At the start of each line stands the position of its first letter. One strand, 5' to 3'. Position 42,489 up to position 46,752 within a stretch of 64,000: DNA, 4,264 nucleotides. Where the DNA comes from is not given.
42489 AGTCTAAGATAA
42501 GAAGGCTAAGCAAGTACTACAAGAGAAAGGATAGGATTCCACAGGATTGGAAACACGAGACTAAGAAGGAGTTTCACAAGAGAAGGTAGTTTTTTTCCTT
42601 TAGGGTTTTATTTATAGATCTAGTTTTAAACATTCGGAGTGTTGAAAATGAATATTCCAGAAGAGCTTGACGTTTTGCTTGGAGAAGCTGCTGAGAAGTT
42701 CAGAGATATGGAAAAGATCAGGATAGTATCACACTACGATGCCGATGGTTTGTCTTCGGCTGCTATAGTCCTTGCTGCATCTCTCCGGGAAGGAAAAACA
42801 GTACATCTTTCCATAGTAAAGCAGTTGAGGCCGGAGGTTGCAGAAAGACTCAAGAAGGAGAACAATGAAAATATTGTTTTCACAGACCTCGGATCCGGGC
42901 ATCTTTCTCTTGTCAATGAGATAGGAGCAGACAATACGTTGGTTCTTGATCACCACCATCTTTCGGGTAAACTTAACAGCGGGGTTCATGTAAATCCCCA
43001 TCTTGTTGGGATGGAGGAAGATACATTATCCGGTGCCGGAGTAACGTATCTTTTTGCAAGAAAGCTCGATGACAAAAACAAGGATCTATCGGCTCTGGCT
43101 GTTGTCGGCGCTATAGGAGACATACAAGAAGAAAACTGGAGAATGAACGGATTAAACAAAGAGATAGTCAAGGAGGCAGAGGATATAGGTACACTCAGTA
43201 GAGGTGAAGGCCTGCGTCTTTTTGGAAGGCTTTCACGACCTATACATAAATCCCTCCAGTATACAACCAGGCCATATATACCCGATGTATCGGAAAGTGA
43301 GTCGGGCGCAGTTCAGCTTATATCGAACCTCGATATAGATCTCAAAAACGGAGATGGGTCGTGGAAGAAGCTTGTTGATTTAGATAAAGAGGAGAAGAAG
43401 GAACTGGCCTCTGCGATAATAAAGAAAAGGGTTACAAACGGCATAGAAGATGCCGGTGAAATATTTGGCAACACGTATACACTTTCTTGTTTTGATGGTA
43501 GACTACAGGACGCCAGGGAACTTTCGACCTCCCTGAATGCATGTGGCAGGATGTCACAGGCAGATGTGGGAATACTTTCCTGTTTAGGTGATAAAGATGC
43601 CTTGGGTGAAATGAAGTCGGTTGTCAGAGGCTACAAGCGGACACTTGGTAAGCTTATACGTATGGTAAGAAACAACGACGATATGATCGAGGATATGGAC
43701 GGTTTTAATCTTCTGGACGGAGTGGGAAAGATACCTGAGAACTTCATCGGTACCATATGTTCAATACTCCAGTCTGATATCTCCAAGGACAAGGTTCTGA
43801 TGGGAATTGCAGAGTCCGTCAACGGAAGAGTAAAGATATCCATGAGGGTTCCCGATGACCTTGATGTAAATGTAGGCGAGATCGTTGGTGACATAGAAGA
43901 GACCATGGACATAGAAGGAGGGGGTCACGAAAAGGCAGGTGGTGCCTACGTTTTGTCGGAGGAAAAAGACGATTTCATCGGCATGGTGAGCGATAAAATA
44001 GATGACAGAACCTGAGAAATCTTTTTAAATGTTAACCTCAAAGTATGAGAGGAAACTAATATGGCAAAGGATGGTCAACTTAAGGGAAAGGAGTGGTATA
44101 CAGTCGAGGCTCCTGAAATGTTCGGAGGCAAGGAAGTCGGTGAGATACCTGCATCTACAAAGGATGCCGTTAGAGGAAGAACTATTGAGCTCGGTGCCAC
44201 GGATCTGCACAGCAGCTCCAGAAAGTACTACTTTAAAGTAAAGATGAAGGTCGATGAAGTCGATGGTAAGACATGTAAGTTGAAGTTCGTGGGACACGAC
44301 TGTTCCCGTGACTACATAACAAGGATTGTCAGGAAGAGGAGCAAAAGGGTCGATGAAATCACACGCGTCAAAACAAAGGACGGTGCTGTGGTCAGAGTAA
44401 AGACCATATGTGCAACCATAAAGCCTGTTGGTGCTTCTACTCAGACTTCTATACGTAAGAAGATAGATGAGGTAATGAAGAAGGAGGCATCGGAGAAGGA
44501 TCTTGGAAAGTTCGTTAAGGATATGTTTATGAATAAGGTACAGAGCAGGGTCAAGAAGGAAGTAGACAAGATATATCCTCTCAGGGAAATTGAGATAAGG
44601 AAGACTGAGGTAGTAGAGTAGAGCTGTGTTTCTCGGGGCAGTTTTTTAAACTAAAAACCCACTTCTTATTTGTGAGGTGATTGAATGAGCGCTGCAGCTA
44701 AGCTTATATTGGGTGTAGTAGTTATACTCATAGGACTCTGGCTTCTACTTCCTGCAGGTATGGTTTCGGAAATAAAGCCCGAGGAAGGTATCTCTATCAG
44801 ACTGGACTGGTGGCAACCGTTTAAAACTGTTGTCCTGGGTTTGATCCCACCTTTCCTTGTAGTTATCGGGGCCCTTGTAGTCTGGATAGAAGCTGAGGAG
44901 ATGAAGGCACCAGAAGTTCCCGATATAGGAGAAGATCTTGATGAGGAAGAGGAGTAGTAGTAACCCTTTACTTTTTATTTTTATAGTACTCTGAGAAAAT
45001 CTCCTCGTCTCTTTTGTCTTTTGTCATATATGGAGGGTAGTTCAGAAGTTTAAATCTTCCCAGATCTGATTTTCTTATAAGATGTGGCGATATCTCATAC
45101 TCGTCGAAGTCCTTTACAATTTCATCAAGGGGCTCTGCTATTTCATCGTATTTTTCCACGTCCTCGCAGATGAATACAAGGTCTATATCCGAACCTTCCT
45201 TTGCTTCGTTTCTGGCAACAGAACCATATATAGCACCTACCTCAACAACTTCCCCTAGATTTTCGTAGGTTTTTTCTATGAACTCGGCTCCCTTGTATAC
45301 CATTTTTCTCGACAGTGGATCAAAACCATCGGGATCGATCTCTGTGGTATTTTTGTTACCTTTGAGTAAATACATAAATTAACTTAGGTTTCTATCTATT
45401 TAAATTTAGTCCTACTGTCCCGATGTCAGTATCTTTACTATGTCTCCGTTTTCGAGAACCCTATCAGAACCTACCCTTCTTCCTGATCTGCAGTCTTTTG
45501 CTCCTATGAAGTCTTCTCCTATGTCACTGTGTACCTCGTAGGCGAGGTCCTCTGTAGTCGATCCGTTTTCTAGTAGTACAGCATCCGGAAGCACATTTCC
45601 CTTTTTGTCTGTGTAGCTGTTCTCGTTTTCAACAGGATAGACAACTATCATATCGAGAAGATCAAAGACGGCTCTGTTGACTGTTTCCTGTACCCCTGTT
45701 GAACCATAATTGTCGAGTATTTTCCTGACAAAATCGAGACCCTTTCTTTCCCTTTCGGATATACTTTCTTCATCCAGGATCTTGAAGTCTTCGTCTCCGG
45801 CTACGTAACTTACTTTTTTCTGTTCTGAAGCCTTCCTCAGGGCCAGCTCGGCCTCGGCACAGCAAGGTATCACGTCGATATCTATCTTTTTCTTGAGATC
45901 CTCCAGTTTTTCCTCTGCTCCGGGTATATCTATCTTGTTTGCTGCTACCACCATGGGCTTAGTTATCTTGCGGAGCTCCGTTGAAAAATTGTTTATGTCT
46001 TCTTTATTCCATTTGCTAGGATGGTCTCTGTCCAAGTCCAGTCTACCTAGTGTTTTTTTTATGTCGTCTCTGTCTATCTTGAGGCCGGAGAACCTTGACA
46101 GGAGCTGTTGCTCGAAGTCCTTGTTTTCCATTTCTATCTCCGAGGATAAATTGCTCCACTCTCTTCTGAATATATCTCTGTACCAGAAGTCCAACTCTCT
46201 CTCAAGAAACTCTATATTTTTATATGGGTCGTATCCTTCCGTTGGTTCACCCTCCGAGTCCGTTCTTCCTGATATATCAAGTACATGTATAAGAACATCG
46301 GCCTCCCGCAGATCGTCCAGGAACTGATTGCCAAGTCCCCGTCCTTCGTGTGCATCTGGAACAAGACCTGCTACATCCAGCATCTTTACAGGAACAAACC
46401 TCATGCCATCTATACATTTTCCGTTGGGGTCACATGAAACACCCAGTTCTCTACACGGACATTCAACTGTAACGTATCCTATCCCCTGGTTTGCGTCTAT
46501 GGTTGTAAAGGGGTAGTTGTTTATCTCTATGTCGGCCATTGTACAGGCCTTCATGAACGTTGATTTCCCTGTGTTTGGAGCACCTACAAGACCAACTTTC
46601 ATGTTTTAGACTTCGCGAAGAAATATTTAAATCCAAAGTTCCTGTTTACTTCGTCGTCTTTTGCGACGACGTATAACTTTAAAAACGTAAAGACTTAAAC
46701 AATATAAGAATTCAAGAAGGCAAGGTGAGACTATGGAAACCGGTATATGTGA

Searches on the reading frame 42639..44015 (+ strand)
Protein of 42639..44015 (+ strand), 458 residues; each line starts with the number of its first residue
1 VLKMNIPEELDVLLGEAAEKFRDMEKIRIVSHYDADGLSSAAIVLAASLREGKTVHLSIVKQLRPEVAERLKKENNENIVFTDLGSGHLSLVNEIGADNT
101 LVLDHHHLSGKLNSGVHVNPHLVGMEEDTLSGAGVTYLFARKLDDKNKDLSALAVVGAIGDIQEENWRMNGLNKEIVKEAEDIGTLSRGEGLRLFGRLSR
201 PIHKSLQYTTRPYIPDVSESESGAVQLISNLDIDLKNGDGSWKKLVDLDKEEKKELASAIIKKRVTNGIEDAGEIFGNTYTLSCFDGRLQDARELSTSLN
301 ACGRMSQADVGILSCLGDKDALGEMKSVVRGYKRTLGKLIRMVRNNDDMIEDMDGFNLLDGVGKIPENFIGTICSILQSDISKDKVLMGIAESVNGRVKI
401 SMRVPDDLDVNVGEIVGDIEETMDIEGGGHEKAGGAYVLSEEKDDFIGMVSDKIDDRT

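Call 43: search_protein_families(library=pfam, proteins=[window:42639-44015:+], max_evalue=0.00001)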
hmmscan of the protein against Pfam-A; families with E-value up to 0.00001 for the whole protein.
window:42639-44015:+ (458 aa): 3 families
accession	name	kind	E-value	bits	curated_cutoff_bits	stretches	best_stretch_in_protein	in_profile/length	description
PF21763.2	DHH_CID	-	4.8e-23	81.8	27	1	194-270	1-76/84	DHH-CID domain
PF01368.27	DHH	-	8.1e-10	39.5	28.1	1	26-148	1-111/125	DHH family, N-terminal domain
PF02272.25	DHHA1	-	8.8e-08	33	25.9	1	370-454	18-100/102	DHHA1 domain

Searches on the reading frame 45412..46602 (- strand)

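Call 44: search_protein_families(library=ncbifam, proteins=[window:45412-46602:-], max_evalue=0.00001)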
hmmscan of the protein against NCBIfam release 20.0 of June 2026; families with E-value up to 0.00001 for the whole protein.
window:45412-46602:- (396 aa): 12 families
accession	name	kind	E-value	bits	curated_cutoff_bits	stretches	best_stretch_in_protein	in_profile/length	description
NF007171.0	PRK09602.1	subfamily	4.1e-169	562.6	387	1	1-393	3-395/397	YchF-related putative GTPase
NF008955.0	PRK12297.1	equivalog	6.8e-28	97.7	406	1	3-158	162-287/429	GTPase ObgE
TIGR00092.1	TIGR00092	equivalog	1.1e-25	90.6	279.2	1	2-267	4-260/368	redox-regulated ATPase YchF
TIGR02729.1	Obg_CgtA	equivalog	4.8e-25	88.3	280.25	2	2-41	159-198/329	Obg family GTPase CgtA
NF008956.1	PRK12299.1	equivalog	2e-24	86.2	300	2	2-41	160-199/327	GTPase ObgE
NF008954.1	PRK12296.1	equivalog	2e-18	66.1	377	1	74-142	210-271/470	GTPase ObgE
TIGR00231.1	small_GTP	domain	1.9e-08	34.3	42.5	0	1-111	4-94/164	GTP-binding protein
TIGR03156.1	GTP_HflX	equivalog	4.2e-07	29.2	216.75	0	2-38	191-227/351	GTPase HflX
TIGR00691.1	spoT_relA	subfamily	1.3e-06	27.1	499.2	1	340-394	371-423/687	RelA/SpoT family protein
TIGR03594.1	GTPase_EngA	equivalog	6.3e-06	25.5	306.7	0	1-37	176-213/432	ribosome biogenesis GTPase Der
NF000908.1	PRK00089.1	equivalog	8.1e-06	25.3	237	0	3-27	6-30/291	GTPase Era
NF008124.0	PRK10872.1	equivalog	9.5e-06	24.4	728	0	340-394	414-466/744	GTP diphosphokinase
